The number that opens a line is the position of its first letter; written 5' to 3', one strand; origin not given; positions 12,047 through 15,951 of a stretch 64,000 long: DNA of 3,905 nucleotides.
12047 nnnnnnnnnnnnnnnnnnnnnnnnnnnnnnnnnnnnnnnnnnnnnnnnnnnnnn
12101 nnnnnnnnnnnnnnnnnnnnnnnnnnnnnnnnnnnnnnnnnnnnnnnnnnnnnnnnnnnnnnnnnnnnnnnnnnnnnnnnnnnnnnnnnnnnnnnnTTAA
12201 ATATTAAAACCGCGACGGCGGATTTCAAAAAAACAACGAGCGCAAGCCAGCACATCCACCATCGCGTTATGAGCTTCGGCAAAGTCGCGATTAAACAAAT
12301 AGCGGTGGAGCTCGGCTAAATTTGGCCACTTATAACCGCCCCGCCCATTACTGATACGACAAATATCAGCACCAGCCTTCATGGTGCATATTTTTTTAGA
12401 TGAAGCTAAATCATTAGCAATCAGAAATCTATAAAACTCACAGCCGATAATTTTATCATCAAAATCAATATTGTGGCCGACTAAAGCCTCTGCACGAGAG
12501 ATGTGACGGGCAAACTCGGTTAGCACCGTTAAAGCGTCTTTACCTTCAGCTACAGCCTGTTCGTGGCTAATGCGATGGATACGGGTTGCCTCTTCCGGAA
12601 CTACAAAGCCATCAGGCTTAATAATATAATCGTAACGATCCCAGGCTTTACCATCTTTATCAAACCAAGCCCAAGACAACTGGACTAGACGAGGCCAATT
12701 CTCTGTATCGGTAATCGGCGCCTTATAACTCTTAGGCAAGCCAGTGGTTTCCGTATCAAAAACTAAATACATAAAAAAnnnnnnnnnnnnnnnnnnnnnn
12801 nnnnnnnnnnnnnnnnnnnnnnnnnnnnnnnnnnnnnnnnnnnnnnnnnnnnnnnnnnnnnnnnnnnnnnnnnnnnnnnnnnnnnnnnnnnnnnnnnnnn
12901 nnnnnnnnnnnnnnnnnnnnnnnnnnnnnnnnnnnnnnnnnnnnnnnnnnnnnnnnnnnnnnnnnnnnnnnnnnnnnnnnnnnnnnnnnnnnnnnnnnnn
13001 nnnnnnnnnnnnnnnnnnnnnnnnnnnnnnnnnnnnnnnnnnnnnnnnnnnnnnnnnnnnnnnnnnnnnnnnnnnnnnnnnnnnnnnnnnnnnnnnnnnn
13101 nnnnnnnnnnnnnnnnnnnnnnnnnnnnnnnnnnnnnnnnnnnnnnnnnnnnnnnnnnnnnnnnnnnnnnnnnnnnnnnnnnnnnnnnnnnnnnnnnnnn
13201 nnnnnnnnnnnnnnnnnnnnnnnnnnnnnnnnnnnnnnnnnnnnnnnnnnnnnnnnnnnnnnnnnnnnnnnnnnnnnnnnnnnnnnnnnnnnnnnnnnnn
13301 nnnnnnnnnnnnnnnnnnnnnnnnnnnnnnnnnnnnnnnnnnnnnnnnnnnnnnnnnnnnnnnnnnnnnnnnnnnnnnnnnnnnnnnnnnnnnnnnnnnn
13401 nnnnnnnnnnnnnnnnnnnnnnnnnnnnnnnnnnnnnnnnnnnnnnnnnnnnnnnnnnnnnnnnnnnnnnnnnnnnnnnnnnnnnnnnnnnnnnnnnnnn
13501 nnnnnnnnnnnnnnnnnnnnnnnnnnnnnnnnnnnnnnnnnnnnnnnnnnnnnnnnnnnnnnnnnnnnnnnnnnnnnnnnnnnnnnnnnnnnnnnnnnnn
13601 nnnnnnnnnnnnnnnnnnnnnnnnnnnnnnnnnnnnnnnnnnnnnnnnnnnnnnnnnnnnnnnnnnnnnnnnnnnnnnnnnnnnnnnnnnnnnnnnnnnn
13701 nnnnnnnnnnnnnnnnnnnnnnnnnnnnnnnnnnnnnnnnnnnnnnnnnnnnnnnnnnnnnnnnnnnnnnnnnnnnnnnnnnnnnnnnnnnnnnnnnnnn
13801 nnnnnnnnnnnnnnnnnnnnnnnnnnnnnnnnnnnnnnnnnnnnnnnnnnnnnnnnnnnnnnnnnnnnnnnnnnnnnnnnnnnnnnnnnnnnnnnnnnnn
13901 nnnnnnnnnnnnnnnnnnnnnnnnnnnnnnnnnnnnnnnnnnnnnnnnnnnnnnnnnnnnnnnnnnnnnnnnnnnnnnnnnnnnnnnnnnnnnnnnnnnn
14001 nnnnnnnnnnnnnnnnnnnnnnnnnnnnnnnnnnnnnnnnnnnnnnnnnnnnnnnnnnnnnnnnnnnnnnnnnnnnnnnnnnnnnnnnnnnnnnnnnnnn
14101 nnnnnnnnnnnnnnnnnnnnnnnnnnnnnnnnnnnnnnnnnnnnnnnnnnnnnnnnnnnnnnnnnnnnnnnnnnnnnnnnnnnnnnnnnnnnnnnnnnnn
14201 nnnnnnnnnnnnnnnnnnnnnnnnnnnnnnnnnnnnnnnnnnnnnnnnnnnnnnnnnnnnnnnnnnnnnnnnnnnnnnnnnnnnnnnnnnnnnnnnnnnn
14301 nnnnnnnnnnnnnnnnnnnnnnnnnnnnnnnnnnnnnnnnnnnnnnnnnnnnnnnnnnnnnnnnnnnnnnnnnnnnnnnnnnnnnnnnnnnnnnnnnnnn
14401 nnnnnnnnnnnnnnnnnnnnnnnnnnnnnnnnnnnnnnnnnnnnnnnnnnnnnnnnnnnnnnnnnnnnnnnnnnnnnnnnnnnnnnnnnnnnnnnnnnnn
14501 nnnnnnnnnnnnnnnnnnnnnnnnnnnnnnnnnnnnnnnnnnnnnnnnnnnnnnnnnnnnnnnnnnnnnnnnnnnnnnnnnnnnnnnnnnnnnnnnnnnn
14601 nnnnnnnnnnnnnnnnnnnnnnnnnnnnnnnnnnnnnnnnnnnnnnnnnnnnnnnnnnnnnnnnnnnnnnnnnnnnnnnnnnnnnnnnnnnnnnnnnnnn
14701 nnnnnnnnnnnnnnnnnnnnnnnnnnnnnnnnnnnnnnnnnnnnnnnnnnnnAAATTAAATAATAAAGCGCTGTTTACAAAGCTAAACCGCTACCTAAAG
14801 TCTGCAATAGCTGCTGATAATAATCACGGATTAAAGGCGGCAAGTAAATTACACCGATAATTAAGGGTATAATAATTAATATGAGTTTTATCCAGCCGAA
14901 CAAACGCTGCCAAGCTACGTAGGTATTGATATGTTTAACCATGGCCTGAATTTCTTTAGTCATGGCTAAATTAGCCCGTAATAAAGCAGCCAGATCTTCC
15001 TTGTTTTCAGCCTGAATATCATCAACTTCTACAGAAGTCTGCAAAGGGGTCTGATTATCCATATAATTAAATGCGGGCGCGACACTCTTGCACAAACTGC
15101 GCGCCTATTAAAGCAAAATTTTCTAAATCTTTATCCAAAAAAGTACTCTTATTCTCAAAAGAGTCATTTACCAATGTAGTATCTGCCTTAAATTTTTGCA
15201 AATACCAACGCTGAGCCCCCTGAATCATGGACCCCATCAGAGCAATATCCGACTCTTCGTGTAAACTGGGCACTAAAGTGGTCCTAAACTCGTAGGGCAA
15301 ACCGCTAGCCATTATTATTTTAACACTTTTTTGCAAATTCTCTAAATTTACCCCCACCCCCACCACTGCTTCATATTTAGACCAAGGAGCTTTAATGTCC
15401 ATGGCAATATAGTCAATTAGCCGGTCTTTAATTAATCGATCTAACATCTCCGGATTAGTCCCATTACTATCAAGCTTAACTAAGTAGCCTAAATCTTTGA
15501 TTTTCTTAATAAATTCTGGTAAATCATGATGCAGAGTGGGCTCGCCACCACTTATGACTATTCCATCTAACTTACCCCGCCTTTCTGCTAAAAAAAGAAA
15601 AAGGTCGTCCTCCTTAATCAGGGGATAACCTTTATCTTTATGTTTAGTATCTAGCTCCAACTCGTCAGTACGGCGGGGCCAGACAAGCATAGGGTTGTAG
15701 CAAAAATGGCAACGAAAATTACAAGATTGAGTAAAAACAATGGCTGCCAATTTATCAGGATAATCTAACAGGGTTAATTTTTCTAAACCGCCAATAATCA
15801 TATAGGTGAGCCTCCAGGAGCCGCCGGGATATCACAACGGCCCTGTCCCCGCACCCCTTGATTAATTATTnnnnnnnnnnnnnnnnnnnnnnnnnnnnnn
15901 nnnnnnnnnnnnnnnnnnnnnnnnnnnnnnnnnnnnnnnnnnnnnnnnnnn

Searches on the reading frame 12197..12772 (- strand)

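Call 30: search_protein_families(library=pfam, proteins=[window:12197-12772:-], max_evalue=0.001)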
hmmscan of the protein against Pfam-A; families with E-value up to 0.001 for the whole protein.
window:12197-12772:- (191 aa): 1 family
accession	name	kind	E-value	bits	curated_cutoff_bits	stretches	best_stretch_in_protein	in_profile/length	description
PF00929.31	RNase_T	-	3.8e-12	47.5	24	1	3-181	1-164/164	Exonuclease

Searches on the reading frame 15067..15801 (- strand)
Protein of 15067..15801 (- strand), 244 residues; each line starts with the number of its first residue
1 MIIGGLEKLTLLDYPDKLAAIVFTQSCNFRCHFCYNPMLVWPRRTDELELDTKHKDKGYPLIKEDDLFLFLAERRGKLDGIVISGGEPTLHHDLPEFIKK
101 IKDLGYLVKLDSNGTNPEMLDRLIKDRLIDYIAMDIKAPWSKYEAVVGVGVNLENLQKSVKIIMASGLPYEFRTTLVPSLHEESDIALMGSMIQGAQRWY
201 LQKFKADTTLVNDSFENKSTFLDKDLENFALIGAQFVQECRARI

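Call 29: search_protein_families(library=pfam, proteins=[window:15067-15801:-], max_evalue=0.001)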
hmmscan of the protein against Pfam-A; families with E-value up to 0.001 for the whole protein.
window:15067-15801:- (244 aa): 2 families
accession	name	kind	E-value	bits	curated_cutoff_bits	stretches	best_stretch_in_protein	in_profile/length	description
PF04055.27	Radical_SAM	-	1.1e-19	71.6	29.5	1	21-183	1-157/166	Radical SAM superfamily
PF13353.11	Fer4_12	-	1.5e-06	29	22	1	21-140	9-117/137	4Fe-4S single cluster domain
